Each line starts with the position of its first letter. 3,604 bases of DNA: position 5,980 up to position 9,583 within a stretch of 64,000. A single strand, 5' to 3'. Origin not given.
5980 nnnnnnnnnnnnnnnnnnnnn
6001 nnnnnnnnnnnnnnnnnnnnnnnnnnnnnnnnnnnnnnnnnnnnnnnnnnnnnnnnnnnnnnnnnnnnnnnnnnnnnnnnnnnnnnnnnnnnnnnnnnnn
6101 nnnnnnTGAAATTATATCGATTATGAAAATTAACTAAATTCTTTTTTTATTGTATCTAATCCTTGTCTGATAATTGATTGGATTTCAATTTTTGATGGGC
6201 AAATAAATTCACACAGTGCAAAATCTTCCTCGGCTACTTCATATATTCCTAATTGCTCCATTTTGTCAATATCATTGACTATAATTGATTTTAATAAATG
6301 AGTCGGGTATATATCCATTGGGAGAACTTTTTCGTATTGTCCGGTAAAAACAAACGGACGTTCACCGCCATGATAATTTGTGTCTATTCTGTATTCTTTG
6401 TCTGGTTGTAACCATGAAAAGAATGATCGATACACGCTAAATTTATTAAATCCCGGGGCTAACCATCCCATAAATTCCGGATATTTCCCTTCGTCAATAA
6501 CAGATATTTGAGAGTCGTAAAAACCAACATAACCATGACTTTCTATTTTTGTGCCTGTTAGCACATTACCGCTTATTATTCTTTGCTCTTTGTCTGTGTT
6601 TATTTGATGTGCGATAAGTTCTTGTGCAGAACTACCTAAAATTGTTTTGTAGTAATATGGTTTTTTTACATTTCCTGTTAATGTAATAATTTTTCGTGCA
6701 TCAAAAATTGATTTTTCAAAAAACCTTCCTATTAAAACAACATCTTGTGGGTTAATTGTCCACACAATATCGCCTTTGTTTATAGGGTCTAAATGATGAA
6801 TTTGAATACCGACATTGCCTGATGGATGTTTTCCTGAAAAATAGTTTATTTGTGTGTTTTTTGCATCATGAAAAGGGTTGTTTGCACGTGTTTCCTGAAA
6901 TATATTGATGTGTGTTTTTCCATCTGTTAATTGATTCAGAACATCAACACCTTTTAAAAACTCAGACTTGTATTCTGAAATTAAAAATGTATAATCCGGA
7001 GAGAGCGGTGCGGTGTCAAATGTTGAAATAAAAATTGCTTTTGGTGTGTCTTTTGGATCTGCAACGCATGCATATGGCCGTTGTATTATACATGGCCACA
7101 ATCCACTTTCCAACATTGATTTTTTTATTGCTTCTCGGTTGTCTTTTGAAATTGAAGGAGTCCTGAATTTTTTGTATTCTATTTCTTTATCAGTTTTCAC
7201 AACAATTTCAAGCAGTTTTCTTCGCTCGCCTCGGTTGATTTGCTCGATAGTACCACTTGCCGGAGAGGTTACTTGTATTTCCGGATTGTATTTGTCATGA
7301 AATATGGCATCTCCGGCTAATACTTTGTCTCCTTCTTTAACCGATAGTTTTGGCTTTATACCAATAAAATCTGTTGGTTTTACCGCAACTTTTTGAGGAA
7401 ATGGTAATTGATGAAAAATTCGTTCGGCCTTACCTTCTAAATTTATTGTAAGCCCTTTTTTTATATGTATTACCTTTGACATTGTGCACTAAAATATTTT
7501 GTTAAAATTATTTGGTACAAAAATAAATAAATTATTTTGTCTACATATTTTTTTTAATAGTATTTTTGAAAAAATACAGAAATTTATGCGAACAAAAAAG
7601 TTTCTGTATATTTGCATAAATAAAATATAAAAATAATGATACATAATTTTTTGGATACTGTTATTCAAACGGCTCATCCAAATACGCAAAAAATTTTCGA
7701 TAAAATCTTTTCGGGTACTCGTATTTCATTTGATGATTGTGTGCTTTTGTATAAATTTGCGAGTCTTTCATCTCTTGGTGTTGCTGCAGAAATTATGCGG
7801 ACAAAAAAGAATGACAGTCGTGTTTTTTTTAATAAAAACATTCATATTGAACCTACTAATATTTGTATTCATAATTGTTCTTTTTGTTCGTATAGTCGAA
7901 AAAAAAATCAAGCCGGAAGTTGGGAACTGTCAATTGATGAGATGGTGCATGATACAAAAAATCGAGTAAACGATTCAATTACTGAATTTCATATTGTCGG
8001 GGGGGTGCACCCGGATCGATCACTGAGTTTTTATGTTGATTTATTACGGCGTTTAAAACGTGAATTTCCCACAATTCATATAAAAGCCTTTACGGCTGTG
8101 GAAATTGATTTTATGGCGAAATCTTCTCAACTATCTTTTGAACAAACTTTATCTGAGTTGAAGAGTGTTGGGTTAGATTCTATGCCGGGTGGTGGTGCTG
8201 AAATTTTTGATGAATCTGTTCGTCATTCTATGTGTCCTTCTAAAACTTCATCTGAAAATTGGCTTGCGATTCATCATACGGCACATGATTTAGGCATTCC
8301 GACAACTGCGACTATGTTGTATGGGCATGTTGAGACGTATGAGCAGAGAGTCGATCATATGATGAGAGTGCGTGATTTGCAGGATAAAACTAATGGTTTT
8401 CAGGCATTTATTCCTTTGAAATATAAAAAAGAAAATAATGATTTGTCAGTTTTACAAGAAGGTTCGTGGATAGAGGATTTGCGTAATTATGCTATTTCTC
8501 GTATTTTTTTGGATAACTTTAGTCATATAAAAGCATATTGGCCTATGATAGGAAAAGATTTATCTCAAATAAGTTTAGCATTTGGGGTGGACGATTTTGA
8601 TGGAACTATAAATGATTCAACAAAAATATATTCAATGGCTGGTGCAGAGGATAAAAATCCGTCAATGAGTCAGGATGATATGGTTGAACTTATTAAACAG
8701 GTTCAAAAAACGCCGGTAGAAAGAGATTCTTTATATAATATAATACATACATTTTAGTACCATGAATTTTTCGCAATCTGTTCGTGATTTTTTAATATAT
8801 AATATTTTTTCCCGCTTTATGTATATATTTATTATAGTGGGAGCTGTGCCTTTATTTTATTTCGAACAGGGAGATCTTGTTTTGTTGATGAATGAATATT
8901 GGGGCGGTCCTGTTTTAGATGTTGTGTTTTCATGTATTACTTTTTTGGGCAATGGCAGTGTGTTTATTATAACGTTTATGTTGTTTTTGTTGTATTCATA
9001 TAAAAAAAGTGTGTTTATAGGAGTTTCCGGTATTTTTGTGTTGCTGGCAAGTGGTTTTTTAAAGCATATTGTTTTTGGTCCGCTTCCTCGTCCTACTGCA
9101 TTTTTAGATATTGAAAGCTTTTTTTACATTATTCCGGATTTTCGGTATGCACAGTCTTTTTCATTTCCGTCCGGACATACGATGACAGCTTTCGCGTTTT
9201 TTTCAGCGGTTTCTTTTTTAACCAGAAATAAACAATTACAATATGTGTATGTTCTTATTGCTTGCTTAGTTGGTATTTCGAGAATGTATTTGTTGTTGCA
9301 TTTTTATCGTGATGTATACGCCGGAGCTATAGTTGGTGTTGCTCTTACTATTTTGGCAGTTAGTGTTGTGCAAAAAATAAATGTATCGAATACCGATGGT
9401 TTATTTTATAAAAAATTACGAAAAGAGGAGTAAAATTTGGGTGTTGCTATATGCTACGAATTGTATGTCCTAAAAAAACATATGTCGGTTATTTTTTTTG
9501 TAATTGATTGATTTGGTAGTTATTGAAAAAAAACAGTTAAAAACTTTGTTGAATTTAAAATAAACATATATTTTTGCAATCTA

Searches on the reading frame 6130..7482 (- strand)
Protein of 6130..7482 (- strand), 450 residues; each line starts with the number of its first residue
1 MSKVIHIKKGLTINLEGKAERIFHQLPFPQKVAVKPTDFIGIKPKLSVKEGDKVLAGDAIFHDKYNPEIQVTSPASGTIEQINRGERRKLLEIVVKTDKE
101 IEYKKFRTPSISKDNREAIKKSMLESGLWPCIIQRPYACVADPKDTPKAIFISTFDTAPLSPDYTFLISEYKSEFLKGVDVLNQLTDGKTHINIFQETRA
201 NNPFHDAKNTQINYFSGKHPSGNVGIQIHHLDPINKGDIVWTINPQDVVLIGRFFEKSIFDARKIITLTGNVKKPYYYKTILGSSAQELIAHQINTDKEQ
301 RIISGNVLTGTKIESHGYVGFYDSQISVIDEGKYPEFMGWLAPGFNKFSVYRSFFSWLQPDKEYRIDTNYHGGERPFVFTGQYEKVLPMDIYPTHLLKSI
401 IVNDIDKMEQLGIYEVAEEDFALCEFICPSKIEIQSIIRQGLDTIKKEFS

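Call 69: search_protein_families(library=pfam, proteins=[window:6130-7482:-], max_evalue=1e-8)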
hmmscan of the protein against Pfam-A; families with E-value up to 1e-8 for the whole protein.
window:6130-7482:- (450 aa): 3 families
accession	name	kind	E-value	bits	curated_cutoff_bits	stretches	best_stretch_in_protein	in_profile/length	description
PF24836.1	NQRA_2nd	-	1.5e-48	165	25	1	116-257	3-142/145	NqrA second alpha/beta domain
PF05896.17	NQRA_N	-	1.1e-32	112.5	25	1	5-98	1-94/94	NqrA N-terminal barrel-sandwich hybrid domain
PF11973.14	NQRA_SLBB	-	1.7e-12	48.1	27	1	266-314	2-50/51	NQRA C-terminal domain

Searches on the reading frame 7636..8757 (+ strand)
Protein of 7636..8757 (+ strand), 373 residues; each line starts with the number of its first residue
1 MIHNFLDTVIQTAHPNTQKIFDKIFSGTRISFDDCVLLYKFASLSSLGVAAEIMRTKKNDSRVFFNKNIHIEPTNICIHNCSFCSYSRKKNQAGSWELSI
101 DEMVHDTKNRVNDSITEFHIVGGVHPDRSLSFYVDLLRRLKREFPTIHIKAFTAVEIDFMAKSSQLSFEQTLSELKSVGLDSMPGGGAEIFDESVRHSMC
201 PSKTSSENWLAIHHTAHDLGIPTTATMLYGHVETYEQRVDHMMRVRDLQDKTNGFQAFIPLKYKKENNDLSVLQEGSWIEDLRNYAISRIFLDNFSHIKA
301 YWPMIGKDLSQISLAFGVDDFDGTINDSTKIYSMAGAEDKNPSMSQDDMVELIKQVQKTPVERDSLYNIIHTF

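Call 69: search_protein_families(library=pfam, proteins=[window:7636-8757:+], max_evalue=1e-8)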
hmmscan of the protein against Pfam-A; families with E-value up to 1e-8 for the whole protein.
window:7636-8757:+ (373 aa): 2 families
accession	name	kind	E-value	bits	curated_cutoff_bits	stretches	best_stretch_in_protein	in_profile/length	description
PF04055.27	Radical_SAM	-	5.2e-19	69.4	29.5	1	71-242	1-163/166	Radical SAM superfamily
PF19288.4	CofH_C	-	1e-12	48.4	27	1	253-369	2-118/125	CofH/MqnC C-terminal region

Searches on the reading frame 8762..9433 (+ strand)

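Call 69: search_protein_families(library=pfam, proteins=[window:8762-9433:+], max_evalue=1e-8)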
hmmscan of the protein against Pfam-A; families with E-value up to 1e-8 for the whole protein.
window:8762-9433:+ (223 aa): 1 family
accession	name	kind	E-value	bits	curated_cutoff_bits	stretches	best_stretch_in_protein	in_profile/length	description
PF01569.27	PAP2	-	3.4e-19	69.3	27.2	1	86-205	5-127/130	PAP2 superfamily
